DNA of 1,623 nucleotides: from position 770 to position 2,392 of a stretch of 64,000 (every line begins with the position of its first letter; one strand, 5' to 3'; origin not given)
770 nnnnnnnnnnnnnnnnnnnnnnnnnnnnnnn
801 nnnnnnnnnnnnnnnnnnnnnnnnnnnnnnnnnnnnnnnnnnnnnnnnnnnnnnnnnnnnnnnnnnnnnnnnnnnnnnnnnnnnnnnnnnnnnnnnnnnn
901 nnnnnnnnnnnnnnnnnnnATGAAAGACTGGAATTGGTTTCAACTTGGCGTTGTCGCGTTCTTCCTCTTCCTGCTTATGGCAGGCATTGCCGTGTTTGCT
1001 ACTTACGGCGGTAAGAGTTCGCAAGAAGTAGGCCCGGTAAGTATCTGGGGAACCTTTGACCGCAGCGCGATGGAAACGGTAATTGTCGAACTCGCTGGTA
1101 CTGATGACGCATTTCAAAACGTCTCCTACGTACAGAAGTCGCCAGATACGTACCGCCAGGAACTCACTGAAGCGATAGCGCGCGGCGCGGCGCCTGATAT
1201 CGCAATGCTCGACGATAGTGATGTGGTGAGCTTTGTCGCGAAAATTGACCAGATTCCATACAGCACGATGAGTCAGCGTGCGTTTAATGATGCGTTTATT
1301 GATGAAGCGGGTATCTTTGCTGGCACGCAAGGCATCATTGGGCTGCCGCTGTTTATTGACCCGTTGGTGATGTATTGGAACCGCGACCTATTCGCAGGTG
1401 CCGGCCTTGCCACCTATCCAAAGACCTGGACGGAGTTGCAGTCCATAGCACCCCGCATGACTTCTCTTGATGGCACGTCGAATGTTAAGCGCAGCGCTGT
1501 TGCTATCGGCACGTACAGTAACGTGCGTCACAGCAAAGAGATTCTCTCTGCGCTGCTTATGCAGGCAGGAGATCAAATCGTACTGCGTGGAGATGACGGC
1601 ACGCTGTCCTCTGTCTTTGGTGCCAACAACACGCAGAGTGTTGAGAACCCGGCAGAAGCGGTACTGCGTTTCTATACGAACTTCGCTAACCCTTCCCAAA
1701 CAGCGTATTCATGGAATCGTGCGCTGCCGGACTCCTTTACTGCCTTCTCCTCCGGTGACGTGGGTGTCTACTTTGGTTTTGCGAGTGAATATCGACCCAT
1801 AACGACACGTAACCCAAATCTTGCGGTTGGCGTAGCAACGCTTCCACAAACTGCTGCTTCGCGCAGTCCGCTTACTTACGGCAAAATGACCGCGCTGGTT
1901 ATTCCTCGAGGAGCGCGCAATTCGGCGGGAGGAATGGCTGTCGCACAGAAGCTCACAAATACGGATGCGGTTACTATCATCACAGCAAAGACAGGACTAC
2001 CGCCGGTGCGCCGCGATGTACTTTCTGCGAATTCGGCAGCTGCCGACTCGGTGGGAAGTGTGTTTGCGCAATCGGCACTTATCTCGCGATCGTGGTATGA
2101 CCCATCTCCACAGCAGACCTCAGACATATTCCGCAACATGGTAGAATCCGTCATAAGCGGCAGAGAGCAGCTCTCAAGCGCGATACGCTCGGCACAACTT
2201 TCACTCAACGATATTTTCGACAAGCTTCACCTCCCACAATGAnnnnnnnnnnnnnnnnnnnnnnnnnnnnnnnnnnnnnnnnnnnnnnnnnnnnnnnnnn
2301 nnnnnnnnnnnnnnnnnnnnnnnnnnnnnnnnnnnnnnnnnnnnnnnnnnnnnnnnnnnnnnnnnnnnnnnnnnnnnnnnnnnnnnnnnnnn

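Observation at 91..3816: Seven-gene translationally coupled operon: SAM-MTase, YhbQ-type GIY-YIG, TM-anchored MalE-like SBP and four diverged TrbC/VirB2-like pilin paralogs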

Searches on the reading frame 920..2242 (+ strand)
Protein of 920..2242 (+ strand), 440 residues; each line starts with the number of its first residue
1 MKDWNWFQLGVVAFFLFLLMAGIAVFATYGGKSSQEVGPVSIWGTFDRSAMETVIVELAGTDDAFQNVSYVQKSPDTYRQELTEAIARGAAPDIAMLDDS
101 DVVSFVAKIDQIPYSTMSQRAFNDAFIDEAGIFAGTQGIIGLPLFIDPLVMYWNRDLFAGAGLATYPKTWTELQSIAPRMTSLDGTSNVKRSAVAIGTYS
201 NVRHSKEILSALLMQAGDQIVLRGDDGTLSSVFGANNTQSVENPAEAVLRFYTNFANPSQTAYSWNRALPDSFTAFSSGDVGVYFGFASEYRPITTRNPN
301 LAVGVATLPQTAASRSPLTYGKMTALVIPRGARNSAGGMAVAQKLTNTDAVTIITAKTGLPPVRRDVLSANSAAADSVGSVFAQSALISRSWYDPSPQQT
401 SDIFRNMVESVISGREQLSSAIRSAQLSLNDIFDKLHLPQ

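Call 3: search_protein_families(library=pfam, proteins=[window:920-2242:+], max_evalue=0.1)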
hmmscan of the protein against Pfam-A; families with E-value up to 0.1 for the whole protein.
window:920-2242:+ (440 aa): 2 families
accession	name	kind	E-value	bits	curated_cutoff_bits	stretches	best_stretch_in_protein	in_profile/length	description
PF13416.11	SBP_bac_8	-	6.1e-18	66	27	1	68-374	14-272/279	Bacterial extracellular solute-binding protein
PF01547.30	SBP_bac_1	-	3.5e-17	63.8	26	1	67-350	25-305/307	Bacterial extracellular solute-binding protein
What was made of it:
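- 920..2242 (+): Orphan extracytoplasmic solute-binding protein (440 aa), sugar-binding type. It has an N-terminal hydrophobic anchor or signal segment (residues ~7-29) and no lipobox cysteine. SBP_bac_8 and SBP_bac_1 (call 3).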

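Call 4: search_protein_families(library=ncbifam, proteins=[window:920-2242:+], max_evalue=0.1)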
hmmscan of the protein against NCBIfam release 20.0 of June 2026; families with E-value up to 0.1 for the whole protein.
window:920-2242:+ (440 aa): 2 families
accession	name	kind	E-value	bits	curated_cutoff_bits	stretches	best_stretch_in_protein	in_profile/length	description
TIGR03850.1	bind_CPR_0540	equivalog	3.3e-05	22.7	299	1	142-217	154-219/437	carbohydrate ABC transporter substrate-binding protein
NF008211.0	PRK10974.1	equivalog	0.029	12.9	411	1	137-180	136-181/439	sn-glycerol-3-phosphate ABC transporter substrate-binding protein UgpB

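Call 16: find_encoding_contigs(protein=window:920-2242:+, flank=10000, max_places=6)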
Protein window:920-2242:+ (440 aa): 3 contigs read that carry it; 1 place shown.
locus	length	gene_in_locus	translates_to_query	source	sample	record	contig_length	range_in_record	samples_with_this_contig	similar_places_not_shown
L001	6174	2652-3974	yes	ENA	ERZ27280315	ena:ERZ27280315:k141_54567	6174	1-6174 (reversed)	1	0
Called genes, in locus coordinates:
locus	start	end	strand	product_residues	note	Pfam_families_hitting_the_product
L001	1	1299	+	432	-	?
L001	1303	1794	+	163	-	PF00293:NUDIX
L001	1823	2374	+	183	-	PF00891:Methyltransf_2 (weak), PF01135:PCMT (weak), PF13489:Methyltransf_23 (weak), PF01209:Ubie_methyltran, PF13847:Methyltransf_31, PF08241:Methyltransf_11, PF08242:Methyltransf_12, PF13649:Methyltransf_25, +1 more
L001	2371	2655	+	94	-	PF01541:GIY-YIG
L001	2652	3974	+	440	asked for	PF01547:SBP_bac_1, PF13416:SBP_bac_8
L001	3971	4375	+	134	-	PF18895:T4SS_pilin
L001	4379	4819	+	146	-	PF18895:T4SS_pilin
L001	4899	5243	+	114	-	PF18895:T4SS_pilin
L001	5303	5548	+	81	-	PF18895:T4SS_pilin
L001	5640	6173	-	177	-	?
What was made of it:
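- On Pfam PF18895 T4SS_pilin (Patescibacterial VirB2-like pilins): The same assignment is precomputed on an identical contig (call 16).
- Checked: A gene caller on an identical metagenome contig starts the last gene 21 nt later, giving 81 aa (call 16).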

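Call 17: find_homologous_proteins(query=window:920-2242:+, max_evalue=0.00001)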
Query window:920-2242:+ (440 aa): 1378 proteins with E <= 0.00001 among 8000 candidates; the best 120 are listed.
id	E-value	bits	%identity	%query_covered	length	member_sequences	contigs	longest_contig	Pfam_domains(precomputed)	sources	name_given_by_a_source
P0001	5.0e-286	966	100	100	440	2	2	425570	PF13416.12,PF01547.31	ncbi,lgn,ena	-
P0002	1.3e-227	774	78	100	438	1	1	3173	PF13416.12,PF01547.31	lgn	-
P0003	5.0e-225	765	77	100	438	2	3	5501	PF13416.12,PF01547.31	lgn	-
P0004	1.9e-211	721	72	100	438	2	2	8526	PF13416.12,PF01547.31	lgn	-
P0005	1.7e-193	661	67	100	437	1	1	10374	PF13416.12,PF01547.31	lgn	-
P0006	4.2e-188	644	66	99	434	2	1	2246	PF13416.12,PF01547.31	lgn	-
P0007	7.7e-164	564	59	98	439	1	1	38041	PF13416.12,PF01547.31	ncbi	-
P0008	6.6e-160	551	57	98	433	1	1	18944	PF13416.12,PF01547.31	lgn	-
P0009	1.1e-158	547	59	99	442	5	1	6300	PF13416.12,PF01547.31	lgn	-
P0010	1.0e-156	540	56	98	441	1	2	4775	PF13416.12,PF01547.31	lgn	-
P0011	2.1e-152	526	54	99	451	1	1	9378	PF13416.12,PF01547.31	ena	-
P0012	3.4e-150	519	55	98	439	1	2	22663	PF01547.31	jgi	jgi:ABC-type glycerol-3-phosphate transport system substrate-binding protein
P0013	1.3e-145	504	55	97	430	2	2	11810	PF13416.12,PF01547.31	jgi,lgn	-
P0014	1.6e-145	503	52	99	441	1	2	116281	PF13416.12,PF01547.31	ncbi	-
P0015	3.8e-142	492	52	99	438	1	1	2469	PF13416.12,PF01547.31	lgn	-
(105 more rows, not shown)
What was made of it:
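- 920..2242 (+): More than 1378 homologues exist, named Patescibacteria or Paceibacterota (call 17).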

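Call 20: find_related_loci(query=A1, collection=genome_contigs, flank=10000)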
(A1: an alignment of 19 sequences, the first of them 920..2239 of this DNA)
Query A1 (440 aa) in genome_contigs; peptide patterns used: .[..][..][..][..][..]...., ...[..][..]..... (x = any residue, [..] = any of these).
317 stretches matched a pattern; 279 encode a relative of the query (tblastn E <= 1e-3); the best 80 are kept; 80 distinct loci.
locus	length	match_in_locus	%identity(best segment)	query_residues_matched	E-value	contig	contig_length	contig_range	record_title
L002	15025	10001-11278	50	7-433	3e-137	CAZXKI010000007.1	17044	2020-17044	MAG TPA_asm: uncultured Candidatus Saccharibacteria bacterium isolate SRP292972_co1_114 genome assembly, contig: NODE_14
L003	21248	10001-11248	50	1-417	6e-135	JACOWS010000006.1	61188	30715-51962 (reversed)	MAG: Patescibacteria group bacterium isolate NC_groundwater_132_Ag_S-0.1um_53_12 S4_GD2017_2_S1_scaffold_931, whole geno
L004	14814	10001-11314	49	1-440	2e-134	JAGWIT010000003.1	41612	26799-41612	MAG: Patescibacteria group bacterium isolate REEB120 contig-150_906, whole genome shotgun sequence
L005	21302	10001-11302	47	1-435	1e-133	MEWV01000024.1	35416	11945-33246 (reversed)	MAG: Candidatus Adlerbacteria bacterium RIFCSPHIGHO2_02_FULL_54_18 rifcsphigho2_02_scaffold_8998, whole genome shotgun s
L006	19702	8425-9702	50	7-433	8e-133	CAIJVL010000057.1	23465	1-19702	Candidatus Adlerbacteria bacterium isolate T7-022_bin-222 genome assembly, contig: bin-222:57/69, whole genome shotgun s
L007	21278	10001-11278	51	7-433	8e-132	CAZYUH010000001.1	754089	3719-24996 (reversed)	MAG TPA_asm: uncultured Candidatus Saccharibacteria bacterium isolate binchicken_co277_212 genome assembly, contig: NODE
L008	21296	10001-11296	48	1-433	8e-132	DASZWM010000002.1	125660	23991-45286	MAG TPA_asm: Candidatus Paceibacterota bacterium isolate SMAG_U6157 k141_352801, whole genome shotgun sequence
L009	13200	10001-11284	47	7-435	2e-131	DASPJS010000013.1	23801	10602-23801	MAG TPA_asm: Candidatus Paceibacterota bacterium isolate SMAG_U12016 k141_155965, whole genome shotgun sequence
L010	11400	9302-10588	49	1-430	5e-131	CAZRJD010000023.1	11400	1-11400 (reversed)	MAG TPA_asm: uncultured Candidatus Saccharibacteria bacterium isolate SRP136066_co1_425 genome assembly, contig: NODE_72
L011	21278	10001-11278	50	7-433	8e-131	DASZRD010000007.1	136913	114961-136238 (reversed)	MAG TPA_asm: Candidatus Paceibacterota bacterium isolate SMAG_U6015 k141_1020893, whole genome shotgun sequence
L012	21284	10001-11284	47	7-435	7e-131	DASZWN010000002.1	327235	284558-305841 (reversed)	MAG TPA_asm: Candidatus Paceibacterota bacterium isolate SMAG_U6158 k141_358405, whole genome shotgun sequence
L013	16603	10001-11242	50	1-415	1e-130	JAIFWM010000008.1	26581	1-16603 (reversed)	MAG: Candidatus Parcubacteria bacterium isolate viral-cat_47_11 PAFVLPS_2018_scaffold_16088, whole genome shotgun sequen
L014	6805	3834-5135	48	2-436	9e-131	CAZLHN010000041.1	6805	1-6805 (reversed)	MAG TPA_asm: uncultured Candidatus Saccharibacteria bacterium isolate binchicken_co54_336 genome assembly, contig: NODE_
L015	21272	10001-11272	50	1-425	3e-129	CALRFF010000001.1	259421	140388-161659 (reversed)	MAG: Candidatus Nomurabacteria bacterium isolate TH-Jun18-118 genome assembly, contig: TH-Jun18-C15, whole genome shotgu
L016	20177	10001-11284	48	7-435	3e-128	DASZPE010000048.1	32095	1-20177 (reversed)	MAG TPA_asm: Candidatus Paceibacterota bacterium isolate SMAG_U5963 k141_782374, whole genome shotgun sequence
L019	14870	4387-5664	46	7-433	4e-127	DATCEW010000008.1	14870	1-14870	MAG TPA_asm: Candidatus Paceibacterota bacterium isolate SMAG_U7764 k141_418420, whole genome shotgun sequence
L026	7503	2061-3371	46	1-435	2e-123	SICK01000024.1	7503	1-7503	MAG: Candidatus Kaiserbacteria bacterium isolate Baikal-deep-G203 BACOMB-C46346, whole genome shotgun sequence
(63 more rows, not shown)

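Call 41: find_encoding_contigs(protein=P0004, flank=10000, max_places=2)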
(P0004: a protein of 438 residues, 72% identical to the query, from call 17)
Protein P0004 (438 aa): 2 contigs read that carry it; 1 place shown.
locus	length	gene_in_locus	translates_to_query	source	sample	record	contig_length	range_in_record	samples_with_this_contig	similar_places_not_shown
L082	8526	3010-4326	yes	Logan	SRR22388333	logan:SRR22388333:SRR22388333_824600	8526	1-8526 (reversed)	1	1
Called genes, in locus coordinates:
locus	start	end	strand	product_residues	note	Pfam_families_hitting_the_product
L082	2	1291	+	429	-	?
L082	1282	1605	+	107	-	-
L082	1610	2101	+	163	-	PF00293:NUDIX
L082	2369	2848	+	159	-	PF01209:Ubie_methyltran, PF05175:MTS (weak), PF08241:Methyltransf_11, PF08242:Methyltransf_12, PF13489:Methyltransf_23 (weak), PF13649:Methyltransf_25, PF13847:Methyltransf_31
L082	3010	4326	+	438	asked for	PF01547:SBP_bac_1, PF13416:SBP_bac_8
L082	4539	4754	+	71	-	PF18895:T4SS_pilin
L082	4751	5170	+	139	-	PF18895:T4SS_pilin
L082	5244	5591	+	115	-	PF18895:T4SS_pilin (weak)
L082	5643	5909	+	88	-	PF18895:T4SS_pilin (weak)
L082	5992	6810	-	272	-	-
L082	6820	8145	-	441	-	-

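Call 42: find_encoding_contigs(protein=P0005, flank=10000, max_places=2)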
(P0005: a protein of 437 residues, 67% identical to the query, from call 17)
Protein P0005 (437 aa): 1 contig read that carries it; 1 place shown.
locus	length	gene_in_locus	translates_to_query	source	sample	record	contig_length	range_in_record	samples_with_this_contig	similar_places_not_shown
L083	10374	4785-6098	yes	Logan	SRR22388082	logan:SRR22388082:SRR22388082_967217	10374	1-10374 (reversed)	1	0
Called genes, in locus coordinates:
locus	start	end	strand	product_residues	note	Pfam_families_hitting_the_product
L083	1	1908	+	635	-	?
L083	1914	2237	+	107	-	-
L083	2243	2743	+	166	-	PF00293:NUDIX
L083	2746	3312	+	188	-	PF06821:Ser_hydrolase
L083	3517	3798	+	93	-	-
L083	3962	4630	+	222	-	PF02475:TRM5-TYW2_MTfase (weak), PF13489:Methyltransf_23 (weak), PF01209:Ubie_methyltran, PF13847:Methyltransf_31, PF08241:Methyltransf_11, PF08242:Methyltransf_12, PF13649:Methyltransf_25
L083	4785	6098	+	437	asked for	PF01547:SBP_bac_1, PF13416:SBP_bac_8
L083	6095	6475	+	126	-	PF04956:TrbC (weak), PF18895:T4SS_pilin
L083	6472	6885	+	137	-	PF18895:T4SS_pilin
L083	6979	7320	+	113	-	PF18895:T4SS_pilin (weak)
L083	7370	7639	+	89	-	PF18895:T4SS_pilin (weak)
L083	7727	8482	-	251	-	-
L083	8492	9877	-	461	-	-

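Call 43: find_encoding_contigs(protein=P0003, flank=10000, max_places=2)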
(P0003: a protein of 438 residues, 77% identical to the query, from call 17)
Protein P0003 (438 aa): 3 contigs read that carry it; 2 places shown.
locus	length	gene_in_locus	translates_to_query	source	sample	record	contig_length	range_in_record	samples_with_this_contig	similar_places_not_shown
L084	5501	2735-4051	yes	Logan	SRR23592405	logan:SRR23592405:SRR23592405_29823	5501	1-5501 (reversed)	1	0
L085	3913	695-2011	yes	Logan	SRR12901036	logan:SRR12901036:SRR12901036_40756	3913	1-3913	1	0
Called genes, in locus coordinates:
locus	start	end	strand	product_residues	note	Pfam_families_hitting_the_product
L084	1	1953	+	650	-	?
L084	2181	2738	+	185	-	PF00891:Methyltransf_2 (weak), PF01209:Ubie_methyltran, PF13489:Methyltransf_23, PF13847:Methyltransf_31, PF13649:Methyltransf_25, PF08241:Methyltransf_11, PF08242:Methyltransf_12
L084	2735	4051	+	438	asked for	PF01547:SBP_bac_1, PF13416:SBP_bac_8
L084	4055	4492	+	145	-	PF04956:TrbC (faint), PF18895:T4SS_pilin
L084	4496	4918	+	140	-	PF18895:T4SS_pilin (weak)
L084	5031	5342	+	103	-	PF18895:T4SS_pilin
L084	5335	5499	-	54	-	?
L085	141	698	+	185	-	PF00891:Methyltransf_2 (weak), PF01209:Ubie_methyltran, PF13489:Methyltransf_23, PF13847:Methyltransf_31, PF13649:Methyltransf_25, PF08241:Methyltransf_11, PF08242:Methyltransf_12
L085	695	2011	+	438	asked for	PF01547:SBP_bac_1, PF13416:SBP_bac_8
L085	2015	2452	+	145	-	PF04956:TrbC (faint), PF18895:T4SS_pilin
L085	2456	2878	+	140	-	PF18895:T4SS_pilin (weak)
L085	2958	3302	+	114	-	PF18895:T4SS_pilin (weak)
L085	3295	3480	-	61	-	-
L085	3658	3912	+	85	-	?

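Call 48: search_solved_structures(query=A1, max_evalue=0.001)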
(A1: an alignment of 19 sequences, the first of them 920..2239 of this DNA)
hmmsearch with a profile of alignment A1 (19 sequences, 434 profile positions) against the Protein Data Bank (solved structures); distinct sequences matched with E-value up to 0.001: 35.
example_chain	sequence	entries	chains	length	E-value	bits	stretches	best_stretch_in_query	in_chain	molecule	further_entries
5ci5_A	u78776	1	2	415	3.3e-14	55.7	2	247-432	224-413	Extracellular solute-binding protein family 1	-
4r9f_A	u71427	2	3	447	2.9e-13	52.7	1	79-183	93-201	MBP1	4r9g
1eu8_A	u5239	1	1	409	3.4e-13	52.4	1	73-186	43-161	TREHALOSE/MALTOSE BINDING PROTEIN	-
8art_A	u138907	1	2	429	2.4e-09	39.8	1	13-180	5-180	Putative secreted maltose-binding protein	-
4qrz_A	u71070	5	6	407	6.3e-09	38.4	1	54-182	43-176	ABC-TYPE SUGAR TRANSPORTER | ABC transporter, substrate binding protein (Sugar)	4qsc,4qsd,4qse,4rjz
3jzj_A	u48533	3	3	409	1.5e-08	37.2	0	37-181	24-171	Acarbose/maltose binding protein GacH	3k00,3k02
3k01_A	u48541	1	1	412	2.3e-08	36.5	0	38-181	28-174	Acarbose/maltose binding protein GacH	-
3uor_A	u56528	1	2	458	3.6e-08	35.8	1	40-177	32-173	ABC transporter sugar binding protein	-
3quf_A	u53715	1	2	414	5.6e-08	35.2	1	38-183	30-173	Extracellular solute-binding protein, family 1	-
7nbz_A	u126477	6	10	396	7.1e-08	34.9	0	90-181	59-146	Sulfoquinovosyl binding protein | Sulfoquinovosyl glycerol-binding protein SmoF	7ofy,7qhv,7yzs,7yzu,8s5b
5u2p_A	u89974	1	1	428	2e-07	33.4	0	274-366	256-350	Sugar ABC transporter substrate-binding protein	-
1elj_A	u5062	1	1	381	3.5e-07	32.6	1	38-179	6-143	MALTODEXTRIN-BINDING PROTEIN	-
9xor_A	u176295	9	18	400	8.2e-07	31.4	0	114-181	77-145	maltose-binding protein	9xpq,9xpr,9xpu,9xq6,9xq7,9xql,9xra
2xd2_A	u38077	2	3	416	1.5e-05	27.3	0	132-177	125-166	MALTOSE/MALTODEXTRIN-BINDING PROTEIN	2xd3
5f7v_A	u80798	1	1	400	1.7e-05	27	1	46-186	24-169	Lmo0181 protein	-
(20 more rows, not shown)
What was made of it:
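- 920..2242 (+): A profile search finds sugar-binding proteins: 5ci5 at 3e-14 and the trehalose/maltose-binding protein 1eu8 at 3e-13 (call 48).
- On ABC-transporter solute-binding proteins, family 1/8 (MalE/UgpB type): PDB profile hits are sugar-binding proteins (call 48).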

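Call 78: search_protein_families(library=pfam, proteins=[L019:8567-9856:-, L082:6820-8145:-, L083:8492-9877:-, L026:5338-6480:-, L082:5992-6810:-, L083:7727-8482:-], max_evalue=1)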
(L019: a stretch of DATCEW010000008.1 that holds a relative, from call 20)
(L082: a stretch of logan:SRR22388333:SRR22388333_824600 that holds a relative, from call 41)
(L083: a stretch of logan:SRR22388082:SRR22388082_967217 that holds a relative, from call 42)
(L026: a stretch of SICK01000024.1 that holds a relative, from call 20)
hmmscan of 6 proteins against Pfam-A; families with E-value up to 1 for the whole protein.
L019:8567-9856:- (429 aa): 0 families

L082:6820-8145:- (441 aa): 3 families
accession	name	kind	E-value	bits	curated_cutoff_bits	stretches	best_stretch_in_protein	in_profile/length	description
PF01145.31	Band_7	-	0.03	14.8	23.6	1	134-327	22-174/176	SPFH domain / Band 7 family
PF00326.27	Peptidase_S9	-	0.083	12.8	22.6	1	373-397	56-80/213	Prolyl oligopeptidase family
PF09600.15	Cyd_oper_YbgE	-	0.73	10.7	25.2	0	24-84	5-64/79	Cyd operon protein YbgE (Cyd_oper_YbgE)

L083:8492-9877:- (461 aa): 2 families
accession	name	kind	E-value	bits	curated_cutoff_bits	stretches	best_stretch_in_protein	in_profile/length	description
PF01145.31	Band_7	-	0.0012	19.4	23.6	1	239-364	57-175/176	SPFH domain / Band 7 family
PF06781.17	CrgA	-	0.47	11.1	24.8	1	96-124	37-65/89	Cell division protein CrgA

L026:5338-6480:- (380 aa): 2 families
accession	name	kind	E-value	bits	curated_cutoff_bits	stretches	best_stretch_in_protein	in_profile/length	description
PF01145.31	Band_7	-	5e-05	23.9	23.6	1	73-307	20-167/176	SPFH domain / Band 7 family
PF00895.25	ATP-synt_8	-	0.18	12.7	23.4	1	27-59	4-39/55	ATP synthase protein 8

L082:5992-6810:- (272 aa): 0 families

L083:7727-8482:- (251 aa): 0 families

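Call 84: list_cluster_members(proteins=[P0001, P0121])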
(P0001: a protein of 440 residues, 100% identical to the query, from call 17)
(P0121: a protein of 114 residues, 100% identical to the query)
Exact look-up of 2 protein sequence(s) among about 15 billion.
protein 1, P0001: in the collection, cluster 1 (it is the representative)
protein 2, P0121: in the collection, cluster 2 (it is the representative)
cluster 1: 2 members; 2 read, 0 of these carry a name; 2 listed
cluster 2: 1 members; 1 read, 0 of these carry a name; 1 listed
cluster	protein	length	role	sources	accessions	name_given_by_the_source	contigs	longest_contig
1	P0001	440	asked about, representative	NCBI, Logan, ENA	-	-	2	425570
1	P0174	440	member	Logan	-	-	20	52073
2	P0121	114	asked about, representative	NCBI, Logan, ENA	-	-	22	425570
